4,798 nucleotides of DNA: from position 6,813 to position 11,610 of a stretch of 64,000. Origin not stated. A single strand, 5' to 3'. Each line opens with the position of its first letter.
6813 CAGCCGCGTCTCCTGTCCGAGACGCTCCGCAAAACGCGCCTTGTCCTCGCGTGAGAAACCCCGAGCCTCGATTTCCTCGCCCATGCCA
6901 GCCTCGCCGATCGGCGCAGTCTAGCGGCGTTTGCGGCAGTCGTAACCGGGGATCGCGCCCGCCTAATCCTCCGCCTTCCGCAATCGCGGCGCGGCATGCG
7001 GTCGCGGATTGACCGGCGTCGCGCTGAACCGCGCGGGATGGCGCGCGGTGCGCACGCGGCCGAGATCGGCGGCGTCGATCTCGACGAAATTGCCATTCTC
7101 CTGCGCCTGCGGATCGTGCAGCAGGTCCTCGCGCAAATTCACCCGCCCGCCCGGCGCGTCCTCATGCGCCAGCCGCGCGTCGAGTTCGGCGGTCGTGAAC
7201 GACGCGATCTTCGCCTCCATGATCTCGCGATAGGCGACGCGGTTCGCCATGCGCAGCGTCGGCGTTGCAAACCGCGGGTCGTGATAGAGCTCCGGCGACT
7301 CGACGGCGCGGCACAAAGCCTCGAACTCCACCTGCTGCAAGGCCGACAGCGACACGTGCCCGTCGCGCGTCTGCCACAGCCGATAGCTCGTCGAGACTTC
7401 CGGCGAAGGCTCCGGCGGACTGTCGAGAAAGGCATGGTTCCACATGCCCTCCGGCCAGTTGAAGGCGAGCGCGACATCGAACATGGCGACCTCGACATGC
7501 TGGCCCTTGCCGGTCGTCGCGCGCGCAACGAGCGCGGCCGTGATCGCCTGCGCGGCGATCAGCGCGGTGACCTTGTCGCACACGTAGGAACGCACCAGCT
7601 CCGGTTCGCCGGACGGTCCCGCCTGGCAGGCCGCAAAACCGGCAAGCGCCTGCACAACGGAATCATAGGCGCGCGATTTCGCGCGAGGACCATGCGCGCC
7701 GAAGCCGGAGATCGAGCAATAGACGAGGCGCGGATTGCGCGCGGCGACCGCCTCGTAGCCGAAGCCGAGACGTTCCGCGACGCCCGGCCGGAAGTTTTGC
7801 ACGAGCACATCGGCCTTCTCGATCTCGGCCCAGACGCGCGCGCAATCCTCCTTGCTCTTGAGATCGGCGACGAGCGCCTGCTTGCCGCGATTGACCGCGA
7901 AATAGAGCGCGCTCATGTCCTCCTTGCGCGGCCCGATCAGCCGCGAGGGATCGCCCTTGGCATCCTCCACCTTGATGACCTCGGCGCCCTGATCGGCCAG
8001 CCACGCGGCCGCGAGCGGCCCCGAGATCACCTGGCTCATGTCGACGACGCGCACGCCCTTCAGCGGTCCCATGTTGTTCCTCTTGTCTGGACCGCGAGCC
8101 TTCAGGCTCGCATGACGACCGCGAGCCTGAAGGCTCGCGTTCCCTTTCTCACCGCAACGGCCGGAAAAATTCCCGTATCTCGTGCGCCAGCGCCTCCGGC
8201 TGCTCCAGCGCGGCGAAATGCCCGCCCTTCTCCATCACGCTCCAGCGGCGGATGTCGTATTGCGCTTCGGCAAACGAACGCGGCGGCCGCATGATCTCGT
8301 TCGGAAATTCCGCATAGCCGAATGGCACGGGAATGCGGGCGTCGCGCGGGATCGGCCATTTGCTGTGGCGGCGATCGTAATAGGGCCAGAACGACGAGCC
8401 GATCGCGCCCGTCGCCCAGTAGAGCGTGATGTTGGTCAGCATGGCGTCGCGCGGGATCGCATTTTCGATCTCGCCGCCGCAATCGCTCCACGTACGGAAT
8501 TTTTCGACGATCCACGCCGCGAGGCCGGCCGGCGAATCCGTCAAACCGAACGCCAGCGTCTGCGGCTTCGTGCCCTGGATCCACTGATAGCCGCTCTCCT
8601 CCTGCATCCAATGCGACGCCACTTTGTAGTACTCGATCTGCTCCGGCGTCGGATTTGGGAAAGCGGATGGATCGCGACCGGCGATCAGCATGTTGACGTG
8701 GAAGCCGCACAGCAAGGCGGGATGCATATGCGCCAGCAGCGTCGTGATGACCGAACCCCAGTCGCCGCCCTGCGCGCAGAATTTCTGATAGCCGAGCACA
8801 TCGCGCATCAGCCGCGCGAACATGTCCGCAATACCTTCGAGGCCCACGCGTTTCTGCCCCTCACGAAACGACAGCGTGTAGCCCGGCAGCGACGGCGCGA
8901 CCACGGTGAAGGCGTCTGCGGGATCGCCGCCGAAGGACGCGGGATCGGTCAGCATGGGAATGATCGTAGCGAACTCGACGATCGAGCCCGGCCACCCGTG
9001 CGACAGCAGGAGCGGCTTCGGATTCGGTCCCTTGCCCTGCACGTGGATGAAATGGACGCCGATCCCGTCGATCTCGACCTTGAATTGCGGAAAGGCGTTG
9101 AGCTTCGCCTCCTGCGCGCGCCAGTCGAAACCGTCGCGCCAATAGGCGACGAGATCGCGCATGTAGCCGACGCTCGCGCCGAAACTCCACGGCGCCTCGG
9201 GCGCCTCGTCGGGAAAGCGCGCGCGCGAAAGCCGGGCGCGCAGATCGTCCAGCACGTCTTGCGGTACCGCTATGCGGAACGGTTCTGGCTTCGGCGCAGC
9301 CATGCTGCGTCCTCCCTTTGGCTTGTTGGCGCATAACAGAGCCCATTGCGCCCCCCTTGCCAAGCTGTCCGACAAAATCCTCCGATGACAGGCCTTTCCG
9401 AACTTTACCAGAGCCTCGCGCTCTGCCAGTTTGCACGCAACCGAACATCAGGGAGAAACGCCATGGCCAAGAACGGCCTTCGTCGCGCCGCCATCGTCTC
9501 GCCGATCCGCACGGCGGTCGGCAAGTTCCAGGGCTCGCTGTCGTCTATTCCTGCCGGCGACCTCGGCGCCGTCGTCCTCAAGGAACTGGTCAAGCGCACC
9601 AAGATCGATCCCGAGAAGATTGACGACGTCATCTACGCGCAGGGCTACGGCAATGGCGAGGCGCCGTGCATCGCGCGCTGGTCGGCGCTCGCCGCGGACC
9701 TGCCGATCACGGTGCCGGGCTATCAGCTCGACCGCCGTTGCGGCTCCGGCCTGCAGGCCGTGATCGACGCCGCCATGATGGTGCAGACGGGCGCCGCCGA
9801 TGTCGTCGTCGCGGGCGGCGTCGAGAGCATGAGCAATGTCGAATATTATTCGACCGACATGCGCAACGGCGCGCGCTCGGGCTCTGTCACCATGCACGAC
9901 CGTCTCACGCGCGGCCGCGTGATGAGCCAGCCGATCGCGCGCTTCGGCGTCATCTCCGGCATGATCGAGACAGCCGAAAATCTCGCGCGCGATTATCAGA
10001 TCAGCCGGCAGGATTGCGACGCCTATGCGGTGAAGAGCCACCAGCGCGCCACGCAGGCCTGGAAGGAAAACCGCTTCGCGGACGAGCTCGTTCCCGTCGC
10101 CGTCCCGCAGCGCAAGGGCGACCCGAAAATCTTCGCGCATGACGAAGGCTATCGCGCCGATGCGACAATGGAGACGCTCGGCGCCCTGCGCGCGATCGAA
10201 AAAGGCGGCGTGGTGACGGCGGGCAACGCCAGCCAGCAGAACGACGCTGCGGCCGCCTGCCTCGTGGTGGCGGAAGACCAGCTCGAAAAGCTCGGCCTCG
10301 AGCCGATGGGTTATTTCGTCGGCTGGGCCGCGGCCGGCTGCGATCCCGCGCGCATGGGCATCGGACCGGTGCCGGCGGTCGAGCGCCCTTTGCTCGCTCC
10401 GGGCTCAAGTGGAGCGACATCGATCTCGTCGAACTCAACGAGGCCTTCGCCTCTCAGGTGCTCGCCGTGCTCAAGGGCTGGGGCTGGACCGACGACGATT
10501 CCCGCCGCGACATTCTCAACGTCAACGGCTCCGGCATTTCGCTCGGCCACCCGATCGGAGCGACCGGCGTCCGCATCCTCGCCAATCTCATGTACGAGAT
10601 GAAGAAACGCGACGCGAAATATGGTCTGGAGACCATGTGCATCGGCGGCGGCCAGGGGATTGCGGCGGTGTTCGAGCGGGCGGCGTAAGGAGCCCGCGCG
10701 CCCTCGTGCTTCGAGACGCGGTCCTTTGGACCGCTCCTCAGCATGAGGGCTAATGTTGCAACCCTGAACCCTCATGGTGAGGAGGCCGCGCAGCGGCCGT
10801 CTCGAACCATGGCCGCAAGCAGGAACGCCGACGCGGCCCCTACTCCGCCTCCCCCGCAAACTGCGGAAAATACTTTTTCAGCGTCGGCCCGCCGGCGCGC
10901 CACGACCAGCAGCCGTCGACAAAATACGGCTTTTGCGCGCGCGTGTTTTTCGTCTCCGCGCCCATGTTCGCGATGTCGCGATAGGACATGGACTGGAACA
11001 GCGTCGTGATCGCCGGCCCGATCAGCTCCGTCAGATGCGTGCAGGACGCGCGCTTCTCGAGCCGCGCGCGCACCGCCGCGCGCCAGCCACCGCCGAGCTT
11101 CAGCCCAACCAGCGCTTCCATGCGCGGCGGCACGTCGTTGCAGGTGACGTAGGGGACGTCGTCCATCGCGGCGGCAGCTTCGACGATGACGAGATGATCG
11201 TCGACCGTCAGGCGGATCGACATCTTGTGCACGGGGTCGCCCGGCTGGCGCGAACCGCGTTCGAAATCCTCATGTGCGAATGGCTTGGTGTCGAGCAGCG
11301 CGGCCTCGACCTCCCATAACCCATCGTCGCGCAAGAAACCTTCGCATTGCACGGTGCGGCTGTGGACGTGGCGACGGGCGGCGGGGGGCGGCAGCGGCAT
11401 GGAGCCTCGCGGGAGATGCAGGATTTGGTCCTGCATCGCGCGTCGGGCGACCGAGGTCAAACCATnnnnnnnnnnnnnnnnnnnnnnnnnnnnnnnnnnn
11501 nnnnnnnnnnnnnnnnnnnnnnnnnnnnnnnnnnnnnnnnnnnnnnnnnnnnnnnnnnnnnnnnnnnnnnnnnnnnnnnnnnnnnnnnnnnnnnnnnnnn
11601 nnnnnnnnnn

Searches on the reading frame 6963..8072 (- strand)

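Call 48: search_protein_families(library=pfam, proteins=[window:6963-8072:-], max_evalue=0.001)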
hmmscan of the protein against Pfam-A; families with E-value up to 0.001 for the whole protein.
window:6963-8072:- (369 aa): 1 family
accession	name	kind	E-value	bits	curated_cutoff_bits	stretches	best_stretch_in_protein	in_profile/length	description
PF02515.22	CoA_transf_3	-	1.2e-109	367.2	23.3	1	4-364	1-362/366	CoA-transferase family III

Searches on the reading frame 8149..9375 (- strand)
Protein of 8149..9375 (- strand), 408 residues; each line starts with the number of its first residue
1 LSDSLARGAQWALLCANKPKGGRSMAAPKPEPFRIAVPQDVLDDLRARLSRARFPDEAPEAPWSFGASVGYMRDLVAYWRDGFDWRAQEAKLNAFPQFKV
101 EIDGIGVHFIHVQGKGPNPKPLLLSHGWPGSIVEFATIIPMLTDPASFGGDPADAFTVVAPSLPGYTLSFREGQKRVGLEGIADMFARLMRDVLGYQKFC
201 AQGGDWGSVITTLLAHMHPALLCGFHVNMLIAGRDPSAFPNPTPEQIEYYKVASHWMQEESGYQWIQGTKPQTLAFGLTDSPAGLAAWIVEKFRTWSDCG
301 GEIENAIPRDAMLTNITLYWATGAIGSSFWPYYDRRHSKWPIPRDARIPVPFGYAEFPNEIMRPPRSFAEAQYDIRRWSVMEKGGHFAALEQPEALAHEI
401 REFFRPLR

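Call 48: search_protein_families(library=pfam, proteins=[window:8149-9375:-], max_evalue=0.001)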
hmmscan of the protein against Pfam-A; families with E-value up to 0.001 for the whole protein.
window:8149-9375:- (408 aa): 2 families
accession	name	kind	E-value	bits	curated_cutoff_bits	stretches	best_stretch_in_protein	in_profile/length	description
PF06441.18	EHN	-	6.5e-39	132.9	22.8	1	31-135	2-107/107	Epoxide hydrolase N terminus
PF00561.26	Abhydrolase_1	-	9.8e-13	48.8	25.8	1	120-220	1-92/245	alpha/beta hydrolase fold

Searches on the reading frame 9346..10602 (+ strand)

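Call 48: search_protein_families(library=pfam, proteins=[window:9346-10602:+], max_evalue=0.001)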
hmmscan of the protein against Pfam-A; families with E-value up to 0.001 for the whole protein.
window:9346-10602:+ (418 aa): 2 families
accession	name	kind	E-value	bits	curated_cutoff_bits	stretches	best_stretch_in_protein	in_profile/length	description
PF00108.29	Thiolase_N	-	6.2e-74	249.1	26.4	1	49-311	2-260/260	Thiolase, N-terminal domain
PF00109.32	ketoacyl-synt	-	0.00021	21.4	20.8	1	121-166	163-208/252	Beta-ketoacyl synthase, N-terminal domain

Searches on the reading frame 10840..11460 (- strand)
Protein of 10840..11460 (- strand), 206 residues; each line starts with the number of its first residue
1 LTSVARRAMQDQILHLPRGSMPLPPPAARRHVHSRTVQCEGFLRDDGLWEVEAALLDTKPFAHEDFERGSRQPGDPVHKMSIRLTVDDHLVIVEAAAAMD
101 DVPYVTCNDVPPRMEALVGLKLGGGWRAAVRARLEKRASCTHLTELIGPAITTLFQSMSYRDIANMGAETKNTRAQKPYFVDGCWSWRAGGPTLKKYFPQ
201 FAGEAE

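Call 48: search_protein_families(library=pfam, proteins=[window:10840-11460:-], max_evalue=0.001)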
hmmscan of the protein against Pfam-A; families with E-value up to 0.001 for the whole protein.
window:10840-11460:- (206 aa): 1 family
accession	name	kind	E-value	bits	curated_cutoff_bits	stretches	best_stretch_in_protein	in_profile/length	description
PF11136.13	DUF2889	-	1.1e-37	129.4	25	1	33-156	1-123/123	Protein of unknown function (DUF2889)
